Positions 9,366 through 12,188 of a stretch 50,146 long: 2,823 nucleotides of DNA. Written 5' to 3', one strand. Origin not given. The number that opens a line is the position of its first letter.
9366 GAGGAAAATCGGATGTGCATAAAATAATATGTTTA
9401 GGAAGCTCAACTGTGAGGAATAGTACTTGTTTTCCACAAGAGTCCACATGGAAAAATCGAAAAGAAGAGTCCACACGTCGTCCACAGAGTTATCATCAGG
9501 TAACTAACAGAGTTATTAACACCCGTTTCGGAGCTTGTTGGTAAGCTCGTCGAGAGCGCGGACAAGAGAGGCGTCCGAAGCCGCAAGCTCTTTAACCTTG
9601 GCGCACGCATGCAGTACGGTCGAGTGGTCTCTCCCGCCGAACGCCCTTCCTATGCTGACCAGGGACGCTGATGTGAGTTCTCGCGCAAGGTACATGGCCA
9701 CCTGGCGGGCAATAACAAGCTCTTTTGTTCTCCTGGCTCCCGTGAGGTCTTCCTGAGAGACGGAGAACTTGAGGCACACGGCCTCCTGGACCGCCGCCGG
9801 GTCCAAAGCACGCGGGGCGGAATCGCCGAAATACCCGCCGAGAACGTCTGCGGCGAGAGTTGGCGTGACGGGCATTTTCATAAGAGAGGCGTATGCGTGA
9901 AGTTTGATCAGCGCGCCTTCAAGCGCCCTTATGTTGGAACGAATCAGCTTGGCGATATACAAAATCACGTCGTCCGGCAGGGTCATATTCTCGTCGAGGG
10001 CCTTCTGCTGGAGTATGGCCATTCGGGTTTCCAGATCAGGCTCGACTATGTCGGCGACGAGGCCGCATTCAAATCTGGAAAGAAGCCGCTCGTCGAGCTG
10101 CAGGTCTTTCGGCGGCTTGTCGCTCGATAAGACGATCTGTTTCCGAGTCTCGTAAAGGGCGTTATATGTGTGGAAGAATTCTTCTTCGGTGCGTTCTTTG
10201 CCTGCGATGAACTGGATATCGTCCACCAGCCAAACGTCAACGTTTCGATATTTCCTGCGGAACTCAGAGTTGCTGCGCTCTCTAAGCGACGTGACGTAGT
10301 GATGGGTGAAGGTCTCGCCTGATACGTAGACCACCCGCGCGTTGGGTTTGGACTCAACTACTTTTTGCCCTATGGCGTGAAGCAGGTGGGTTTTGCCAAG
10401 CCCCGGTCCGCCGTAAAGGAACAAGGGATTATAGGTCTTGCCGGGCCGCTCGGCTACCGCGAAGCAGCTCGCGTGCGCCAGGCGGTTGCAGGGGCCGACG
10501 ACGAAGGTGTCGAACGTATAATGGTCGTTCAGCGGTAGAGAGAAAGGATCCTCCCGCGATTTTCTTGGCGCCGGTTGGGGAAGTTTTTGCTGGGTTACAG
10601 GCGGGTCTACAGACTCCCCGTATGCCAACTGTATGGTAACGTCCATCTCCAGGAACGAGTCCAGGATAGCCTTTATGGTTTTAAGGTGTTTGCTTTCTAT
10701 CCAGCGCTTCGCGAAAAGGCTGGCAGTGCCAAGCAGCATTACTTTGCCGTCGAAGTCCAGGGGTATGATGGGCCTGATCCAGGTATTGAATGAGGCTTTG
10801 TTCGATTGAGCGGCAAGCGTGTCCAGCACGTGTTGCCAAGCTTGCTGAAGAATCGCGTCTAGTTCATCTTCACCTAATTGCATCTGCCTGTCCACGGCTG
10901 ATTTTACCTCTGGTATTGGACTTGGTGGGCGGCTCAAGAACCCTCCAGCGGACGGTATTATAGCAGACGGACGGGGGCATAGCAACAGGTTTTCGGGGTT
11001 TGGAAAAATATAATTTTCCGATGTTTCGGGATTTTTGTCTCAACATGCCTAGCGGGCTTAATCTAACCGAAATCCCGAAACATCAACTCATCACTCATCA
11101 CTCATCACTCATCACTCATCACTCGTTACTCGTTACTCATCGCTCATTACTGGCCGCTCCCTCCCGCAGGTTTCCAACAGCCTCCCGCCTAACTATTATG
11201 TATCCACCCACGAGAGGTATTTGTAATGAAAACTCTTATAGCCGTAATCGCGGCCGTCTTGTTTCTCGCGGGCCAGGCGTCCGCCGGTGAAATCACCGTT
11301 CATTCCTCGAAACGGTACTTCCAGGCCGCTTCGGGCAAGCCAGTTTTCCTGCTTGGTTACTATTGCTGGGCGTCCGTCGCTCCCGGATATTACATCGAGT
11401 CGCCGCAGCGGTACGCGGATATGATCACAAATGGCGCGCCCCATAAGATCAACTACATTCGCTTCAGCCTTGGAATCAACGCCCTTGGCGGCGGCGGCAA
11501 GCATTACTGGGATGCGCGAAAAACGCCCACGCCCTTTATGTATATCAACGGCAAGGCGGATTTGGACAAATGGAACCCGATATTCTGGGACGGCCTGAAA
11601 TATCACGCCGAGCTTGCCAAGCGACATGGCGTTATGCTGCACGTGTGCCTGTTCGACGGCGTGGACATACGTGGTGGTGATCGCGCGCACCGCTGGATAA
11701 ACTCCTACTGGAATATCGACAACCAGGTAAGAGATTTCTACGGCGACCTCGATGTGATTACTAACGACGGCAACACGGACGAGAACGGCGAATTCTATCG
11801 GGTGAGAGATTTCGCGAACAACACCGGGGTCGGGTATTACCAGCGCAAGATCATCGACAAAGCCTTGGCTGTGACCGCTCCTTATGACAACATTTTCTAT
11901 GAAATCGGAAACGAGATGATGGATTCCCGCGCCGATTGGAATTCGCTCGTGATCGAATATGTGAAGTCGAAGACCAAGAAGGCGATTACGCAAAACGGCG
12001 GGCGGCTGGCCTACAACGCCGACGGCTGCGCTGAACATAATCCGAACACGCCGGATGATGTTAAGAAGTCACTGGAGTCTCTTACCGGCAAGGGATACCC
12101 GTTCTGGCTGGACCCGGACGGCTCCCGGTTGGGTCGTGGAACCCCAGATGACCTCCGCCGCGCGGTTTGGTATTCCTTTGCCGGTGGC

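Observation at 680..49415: About ten different heptanucleotide tandem arrays, usually paired with an inverted array, occupy the intergenic spacers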

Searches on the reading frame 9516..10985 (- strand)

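Call 6: search_protein_families(library=pfam, proteins=[window:9516-10985:-])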
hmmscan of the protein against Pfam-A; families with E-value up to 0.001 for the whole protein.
window:9516-10985:- (489 aa): 8 families
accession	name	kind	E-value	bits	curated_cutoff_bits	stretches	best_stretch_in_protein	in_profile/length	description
PF00308.24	Bac_DnaA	-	3.4e-67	226.1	23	1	152-311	1-161/162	Bacterial DnaA ATPAse domain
PF08299.17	Bac_DnaA_C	-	5e-29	100.6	31.5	1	397-464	2-69/69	Bacterial dnaA protein helix-turn-helix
PF11638.13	DnaA_N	-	5.4e-11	42.5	24.6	1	48-108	2-63/65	DnaA N-terminal domain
PF01695.23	IstB_IS21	-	5.8e-08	33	24.1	1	188-291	95-195/238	IstB-like ATP binding protein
PF00004.35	AAA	-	8e-08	33.2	21.2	1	189-278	2-89/131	ATPase family associated with various cellular activities (AAA)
PF01637.24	ATPase_2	-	0.00018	21.8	33.2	1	183-294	18-122/225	ATPase domain predominantly from Archaea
PF13245.12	AAA_19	-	0.00043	20.9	25.1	1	187-241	13-64/134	AAA domain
PF13401.12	AAA_22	-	0.00069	20.4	27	0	186-275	6-76/130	AAA domain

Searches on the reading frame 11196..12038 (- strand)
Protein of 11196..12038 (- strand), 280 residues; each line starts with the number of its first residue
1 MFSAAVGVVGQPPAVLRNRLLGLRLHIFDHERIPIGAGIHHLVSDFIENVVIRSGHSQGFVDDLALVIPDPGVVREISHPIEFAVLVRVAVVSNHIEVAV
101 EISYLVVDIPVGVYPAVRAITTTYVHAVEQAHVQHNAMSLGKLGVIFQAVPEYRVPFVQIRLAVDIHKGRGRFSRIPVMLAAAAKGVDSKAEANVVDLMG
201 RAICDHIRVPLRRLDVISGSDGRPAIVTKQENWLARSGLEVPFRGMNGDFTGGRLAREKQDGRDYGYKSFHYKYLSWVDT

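Call 44: search_protein_families(library=pfam, proteins=[window:11196-12038:-], max_evalue=0.01)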
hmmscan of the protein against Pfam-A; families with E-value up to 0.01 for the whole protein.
window:11196-12038:- (280 aa): 0 families
